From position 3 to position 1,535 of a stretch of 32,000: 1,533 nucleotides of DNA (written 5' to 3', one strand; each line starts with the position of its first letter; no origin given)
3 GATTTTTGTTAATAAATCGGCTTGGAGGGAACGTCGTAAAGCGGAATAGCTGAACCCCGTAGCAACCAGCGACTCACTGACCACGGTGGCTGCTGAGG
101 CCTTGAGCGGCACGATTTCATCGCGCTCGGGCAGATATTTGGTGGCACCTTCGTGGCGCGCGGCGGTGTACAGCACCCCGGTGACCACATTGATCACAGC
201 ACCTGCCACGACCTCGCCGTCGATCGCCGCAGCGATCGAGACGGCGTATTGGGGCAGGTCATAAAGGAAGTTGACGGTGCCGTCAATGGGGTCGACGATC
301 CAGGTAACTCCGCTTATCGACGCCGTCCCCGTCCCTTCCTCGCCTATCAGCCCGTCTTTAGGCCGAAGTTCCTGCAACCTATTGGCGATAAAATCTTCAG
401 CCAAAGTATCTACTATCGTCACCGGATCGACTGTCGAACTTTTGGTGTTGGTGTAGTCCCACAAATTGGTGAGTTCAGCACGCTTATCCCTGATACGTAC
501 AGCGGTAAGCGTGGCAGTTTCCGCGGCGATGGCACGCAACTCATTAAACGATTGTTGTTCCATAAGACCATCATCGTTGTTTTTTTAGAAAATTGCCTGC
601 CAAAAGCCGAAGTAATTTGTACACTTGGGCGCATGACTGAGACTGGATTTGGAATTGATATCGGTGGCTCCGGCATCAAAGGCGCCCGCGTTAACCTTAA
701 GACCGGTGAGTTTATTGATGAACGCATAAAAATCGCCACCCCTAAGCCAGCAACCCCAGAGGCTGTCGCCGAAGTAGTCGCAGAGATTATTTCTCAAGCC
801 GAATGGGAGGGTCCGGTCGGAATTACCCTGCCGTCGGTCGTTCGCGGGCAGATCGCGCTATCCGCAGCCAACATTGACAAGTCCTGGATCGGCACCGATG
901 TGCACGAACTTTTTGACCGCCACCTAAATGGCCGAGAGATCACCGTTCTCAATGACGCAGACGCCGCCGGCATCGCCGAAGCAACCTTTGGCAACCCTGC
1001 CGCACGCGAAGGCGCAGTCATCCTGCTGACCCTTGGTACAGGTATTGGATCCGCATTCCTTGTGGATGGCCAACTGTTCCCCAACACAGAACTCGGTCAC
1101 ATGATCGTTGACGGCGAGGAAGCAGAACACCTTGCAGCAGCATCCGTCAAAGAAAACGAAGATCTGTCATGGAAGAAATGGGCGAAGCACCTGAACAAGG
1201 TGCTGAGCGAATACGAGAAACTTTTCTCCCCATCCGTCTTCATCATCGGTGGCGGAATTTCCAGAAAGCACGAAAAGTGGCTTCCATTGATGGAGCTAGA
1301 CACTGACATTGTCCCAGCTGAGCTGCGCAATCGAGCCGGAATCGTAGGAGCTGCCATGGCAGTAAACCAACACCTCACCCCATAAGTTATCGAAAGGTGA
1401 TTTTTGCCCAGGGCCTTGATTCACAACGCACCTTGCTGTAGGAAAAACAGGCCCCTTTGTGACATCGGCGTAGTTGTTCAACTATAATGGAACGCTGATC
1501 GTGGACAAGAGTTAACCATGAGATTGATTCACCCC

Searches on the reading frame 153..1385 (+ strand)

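Call 6: search_protein_families(library=ncbifam, proteins=[window:153-1385:+])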
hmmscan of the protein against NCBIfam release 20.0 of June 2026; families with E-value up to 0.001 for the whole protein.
window:153-1385:+ (410 aa): 9 families
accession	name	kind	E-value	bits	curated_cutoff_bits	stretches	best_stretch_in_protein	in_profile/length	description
NF045942.1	PolPhglucPhase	equivalog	4.3e-118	393.4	250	1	165-404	2-241/242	polyphosphate--glucose phosphotransferase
TIGR00744.1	ROK_glcA_fam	subfamily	9e-17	61.3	260.35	2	167-322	2-164/318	ROK family glucokinase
NF007108.0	PRK09557.1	equivalog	1.6e-13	50.7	443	1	166-309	4-146/303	fructokinase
NF009835.0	PRK13310.1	equivalog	8.6e-12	45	380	1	166-319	3-160/303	N-acetylglucosamine kinase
NF003461.0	PRK05082.1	subfamily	1.2e-10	41.3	283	1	166-317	4-157/291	N-acetylmannosamine kinase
NF047821.1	NactlManKinNanK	equivalog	7.3e-10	38.9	450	1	167-311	5-146/288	N-acetylmannosamine kinase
NF007251.0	PRK09698.1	equivalog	1.9e-08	33.9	253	1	161-317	4-167/304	allose kinase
NF042998.1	bglucokin_BglK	equivalog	1.1e-07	31.4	550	1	250-352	86-193/291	beta-glucoside kinase BglK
NF009836.0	PRK13311.1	equivalog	0.00069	18.9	551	0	166-309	3-145/256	N-acetyl-D-glucosamine kinase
